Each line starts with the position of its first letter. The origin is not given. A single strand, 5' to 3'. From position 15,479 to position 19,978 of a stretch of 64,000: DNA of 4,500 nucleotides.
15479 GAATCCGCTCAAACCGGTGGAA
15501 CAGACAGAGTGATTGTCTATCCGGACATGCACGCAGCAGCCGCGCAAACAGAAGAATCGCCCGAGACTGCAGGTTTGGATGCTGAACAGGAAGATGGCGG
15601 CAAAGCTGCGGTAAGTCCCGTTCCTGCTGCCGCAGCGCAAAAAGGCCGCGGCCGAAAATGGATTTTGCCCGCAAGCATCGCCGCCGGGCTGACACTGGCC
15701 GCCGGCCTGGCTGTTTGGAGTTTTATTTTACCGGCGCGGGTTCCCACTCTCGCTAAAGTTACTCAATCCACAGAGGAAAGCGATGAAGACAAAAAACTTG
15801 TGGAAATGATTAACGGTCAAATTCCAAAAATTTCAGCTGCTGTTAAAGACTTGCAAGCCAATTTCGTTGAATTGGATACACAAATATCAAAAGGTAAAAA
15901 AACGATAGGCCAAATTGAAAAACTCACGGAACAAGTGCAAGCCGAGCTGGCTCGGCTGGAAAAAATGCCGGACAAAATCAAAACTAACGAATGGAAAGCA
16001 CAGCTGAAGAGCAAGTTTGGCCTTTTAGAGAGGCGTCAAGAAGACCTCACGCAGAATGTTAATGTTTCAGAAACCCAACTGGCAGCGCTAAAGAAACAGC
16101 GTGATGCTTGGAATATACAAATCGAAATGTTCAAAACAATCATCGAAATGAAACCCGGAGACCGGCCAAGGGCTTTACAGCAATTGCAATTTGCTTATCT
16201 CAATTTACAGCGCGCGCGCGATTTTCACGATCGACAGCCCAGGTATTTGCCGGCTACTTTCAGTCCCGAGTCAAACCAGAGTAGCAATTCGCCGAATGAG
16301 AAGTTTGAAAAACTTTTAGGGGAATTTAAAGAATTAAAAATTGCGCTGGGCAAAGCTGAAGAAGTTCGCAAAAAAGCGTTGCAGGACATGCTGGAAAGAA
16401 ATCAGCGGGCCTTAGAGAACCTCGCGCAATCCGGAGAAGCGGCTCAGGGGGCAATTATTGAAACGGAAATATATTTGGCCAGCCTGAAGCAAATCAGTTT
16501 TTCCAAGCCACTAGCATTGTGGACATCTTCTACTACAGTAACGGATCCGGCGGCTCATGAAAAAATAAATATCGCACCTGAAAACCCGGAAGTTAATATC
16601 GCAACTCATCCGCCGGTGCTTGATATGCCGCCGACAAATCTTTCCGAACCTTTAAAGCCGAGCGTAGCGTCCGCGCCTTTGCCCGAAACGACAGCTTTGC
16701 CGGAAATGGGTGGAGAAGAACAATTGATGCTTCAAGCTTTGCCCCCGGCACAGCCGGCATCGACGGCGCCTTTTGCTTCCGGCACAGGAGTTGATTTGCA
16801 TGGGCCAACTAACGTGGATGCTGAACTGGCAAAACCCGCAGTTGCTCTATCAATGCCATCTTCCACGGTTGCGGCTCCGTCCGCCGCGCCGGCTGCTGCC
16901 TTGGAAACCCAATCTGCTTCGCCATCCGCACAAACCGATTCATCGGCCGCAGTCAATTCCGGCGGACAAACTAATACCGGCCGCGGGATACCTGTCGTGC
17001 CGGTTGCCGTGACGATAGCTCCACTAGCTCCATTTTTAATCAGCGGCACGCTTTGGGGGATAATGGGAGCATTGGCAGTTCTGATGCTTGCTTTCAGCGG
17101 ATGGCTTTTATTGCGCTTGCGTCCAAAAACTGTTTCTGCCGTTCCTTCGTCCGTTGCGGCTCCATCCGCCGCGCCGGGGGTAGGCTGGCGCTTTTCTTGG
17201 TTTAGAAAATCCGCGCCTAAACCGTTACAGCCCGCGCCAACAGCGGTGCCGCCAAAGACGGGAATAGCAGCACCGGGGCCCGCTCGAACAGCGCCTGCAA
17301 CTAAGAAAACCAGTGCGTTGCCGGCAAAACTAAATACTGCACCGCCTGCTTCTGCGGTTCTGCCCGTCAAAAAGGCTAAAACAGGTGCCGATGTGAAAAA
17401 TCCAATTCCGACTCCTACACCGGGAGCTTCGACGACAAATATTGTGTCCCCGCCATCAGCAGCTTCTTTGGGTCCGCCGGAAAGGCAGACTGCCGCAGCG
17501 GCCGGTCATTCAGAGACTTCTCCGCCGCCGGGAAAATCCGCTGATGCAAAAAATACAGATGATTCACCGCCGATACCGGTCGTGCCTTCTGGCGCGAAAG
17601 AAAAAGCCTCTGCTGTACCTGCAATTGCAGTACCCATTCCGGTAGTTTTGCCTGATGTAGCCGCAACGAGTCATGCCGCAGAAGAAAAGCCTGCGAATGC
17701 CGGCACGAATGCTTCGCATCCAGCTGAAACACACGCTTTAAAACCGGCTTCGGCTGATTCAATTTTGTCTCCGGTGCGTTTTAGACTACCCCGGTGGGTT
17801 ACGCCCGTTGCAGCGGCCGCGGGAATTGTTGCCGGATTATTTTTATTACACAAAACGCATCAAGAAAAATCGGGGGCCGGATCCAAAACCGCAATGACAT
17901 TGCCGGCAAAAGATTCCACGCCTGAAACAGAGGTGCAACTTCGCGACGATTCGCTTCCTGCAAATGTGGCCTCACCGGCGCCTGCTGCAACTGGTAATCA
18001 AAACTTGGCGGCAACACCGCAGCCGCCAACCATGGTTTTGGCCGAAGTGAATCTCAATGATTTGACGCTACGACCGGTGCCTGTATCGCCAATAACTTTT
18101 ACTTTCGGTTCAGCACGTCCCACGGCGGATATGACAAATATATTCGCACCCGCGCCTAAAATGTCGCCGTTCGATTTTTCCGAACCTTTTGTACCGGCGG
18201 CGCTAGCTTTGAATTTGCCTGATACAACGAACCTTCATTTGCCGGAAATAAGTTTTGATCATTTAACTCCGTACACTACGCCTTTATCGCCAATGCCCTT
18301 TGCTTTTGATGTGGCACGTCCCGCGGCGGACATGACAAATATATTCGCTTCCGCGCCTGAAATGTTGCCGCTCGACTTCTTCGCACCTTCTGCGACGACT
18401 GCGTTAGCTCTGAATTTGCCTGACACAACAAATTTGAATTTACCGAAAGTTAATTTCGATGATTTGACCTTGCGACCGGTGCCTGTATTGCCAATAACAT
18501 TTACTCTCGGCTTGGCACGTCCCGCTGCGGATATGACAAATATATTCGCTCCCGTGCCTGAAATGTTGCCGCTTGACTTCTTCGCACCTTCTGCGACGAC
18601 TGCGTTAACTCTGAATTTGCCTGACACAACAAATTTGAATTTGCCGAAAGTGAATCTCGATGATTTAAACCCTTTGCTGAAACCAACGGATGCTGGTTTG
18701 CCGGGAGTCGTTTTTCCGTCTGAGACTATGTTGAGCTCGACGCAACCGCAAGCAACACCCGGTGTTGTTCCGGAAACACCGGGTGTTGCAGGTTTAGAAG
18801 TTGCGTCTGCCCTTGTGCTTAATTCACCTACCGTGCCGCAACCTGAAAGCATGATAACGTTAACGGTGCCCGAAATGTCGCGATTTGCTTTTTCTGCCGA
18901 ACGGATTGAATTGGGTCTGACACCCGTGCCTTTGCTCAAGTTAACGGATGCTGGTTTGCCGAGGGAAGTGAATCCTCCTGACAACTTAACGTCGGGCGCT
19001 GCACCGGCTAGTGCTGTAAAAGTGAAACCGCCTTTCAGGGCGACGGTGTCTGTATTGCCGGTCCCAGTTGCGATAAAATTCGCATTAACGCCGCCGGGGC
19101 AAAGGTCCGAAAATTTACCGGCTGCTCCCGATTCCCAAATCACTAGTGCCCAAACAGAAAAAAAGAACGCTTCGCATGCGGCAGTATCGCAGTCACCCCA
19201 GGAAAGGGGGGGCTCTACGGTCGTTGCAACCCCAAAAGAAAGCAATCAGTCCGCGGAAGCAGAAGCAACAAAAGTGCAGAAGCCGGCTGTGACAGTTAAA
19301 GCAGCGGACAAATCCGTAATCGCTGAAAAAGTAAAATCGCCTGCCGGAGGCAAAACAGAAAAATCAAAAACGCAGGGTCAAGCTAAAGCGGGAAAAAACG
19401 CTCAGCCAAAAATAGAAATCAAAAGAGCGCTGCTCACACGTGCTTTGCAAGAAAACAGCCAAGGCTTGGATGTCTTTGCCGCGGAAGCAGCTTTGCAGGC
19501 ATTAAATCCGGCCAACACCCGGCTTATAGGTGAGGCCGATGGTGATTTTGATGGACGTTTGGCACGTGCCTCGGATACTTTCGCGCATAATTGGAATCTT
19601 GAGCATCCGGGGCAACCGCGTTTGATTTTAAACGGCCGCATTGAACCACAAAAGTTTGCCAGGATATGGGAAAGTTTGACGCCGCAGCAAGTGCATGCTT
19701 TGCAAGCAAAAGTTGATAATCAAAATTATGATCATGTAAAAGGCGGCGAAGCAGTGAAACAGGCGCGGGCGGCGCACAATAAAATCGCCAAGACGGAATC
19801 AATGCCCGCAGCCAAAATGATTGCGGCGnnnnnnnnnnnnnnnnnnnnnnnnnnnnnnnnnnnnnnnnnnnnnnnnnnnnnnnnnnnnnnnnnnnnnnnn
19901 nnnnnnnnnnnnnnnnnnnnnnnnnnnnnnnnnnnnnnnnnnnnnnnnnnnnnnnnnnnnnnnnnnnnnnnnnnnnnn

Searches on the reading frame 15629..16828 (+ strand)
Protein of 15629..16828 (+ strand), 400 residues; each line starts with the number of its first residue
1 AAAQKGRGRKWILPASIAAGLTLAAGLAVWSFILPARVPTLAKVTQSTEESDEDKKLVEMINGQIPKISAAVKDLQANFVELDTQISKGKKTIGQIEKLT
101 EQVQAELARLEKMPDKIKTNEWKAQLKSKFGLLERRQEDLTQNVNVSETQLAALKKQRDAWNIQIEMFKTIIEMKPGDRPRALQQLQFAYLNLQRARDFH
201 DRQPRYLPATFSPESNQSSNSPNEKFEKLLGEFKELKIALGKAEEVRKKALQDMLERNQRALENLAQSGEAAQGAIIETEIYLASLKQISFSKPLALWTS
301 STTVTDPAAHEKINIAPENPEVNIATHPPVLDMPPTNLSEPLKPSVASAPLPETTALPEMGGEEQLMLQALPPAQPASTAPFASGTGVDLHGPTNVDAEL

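Call 43: search_protein_families(library=pfam, proteins=[window:15629-16828:+], max_evalue=10)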
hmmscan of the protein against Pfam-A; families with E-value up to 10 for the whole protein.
window:15629-16828:+ (400 aa): 15 families
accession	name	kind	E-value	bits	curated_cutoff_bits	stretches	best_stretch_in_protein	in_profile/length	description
PF07303.18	Occludin_ELL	-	0.028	15.6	31.2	1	68-134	27-93/101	Occludin homology domain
PF23100.1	DUF2096_N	-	0.032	15.1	26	1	76-127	36-87/96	DUF2096 N-terminal four-helical bundle domain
PF18214.6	STATa_Ig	-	0.048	14.1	26.6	1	45-147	14-114/122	STATa Immunoglobulin-like domain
PF07160.18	SKA1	-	0.11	12.7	29.6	1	62-170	32-142/243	Spindle and kinetochore-associated protein 1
PF15477.11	SMAP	-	0.21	12.7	29.5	1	218-267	8-55/75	Small acidic protein family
PF17675.6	APG6_N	-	0.69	10.8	45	1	44-154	18-128/132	Apg6 coiled-coil region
PF09989.15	DUF2229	-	1.4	9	29.4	1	198-272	110-182/218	CoA enzyme activase uncharacterised domain (DUF2229)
PF19579.4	FtsL_2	-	1.7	9.1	24.6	1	64-120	44-97/100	Bacteriodetes cell division protein (FtsL-like)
PF12269.13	CpG_bind_C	-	1.7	8.8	26.3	1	33-98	8-71/236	CpG binding protein C-terminal domain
PF11932.13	DUF3450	-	1.8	8.3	32.6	1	27-118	7-92/241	Protein of unknown function (DUF3450)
PF08702.15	Fib_alpha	-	2.6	8.6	29.9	0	55-121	34-101/143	Fibrinogen alpha/beta chain family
PF24423.1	OVT1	-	3.2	8.7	30.9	1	73-164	4-86/100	Major antigen, helical domain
PF08647.16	BRE1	-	3.9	8.1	27.9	1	70-113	24-67/95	BRE1 E3 ubiquitin ligase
PF24481.2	CT398_CC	-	4.7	7.5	27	1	64-143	23-103/180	CT398-like coiled coil hairpin domain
PF14712.11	Snapin_Pallidin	-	8.9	7.3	29.6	1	56-117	6-71/89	Snapin/Pallidin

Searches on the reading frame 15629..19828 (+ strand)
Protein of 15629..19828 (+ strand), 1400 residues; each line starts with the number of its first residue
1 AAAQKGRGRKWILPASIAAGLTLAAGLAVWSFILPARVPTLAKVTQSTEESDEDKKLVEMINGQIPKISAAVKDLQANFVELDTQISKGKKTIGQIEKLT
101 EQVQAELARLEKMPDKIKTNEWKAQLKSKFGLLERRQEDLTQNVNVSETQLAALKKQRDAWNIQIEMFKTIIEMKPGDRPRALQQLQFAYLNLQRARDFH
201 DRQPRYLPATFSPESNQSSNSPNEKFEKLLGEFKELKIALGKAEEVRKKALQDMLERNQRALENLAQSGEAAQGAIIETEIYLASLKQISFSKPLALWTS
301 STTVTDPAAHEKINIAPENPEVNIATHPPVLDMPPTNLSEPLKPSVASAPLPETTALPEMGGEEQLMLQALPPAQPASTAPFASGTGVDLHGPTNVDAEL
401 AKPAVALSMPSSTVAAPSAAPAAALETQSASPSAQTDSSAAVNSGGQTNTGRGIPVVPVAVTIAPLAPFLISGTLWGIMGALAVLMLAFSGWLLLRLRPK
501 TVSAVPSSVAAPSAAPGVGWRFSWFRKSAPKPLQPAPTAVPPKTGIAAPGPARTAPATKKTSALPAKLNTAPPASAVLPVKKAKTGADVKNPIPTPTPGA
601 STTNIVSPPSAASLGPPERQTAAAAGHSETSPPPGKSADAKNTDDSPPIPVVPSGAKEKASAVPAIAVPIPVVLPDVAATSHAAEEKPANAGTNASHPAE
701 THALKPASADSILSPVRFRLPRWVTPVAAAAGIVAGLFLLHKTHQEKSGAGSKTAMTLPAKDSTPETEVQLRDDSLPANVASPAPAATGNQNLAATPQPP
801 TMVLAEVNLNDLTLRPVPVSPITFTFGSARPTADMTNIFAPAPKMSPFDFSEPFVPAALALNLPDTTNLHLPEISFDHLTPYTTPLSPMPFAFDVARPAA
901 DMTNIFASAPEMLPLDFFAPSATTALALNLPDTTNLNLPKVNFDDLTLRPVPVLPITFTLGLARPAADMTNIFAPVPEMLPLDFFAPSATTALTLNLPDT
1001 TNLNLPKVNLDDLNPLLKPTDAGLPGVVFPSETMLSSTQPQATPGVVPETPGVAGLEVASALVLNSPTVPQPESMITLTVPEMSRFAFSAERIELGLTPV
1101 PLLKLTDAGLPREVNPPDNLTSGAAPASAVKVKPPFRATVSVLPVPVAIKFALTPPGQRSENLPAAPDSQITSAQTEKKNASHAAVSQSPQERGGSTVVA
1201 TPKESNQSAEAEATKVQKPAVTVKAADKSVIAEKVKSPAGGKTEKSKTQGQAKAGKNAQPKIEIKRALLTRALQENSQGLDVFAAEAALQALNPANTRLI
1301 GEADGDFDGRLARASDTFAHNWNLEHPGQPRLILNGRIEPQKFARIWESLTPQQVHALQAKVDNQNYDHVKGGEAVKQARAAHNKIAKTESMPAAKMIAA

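Call 84: search_protein_families(library=ncbifam, proteins=[window:15629-19828:+], max_evalue=0.01)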
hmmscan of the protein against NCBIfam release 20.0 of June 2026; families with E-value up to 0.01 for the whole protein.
window:15629-19828:+ (1400 aa): 1 family
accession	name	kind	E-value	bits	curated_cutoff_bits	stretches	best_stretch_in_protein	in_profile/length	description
TIGR01797.1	CM_P_1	equivalog_domain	0.0043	17.2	73.7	1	223-272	12-60/83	chorismate mutase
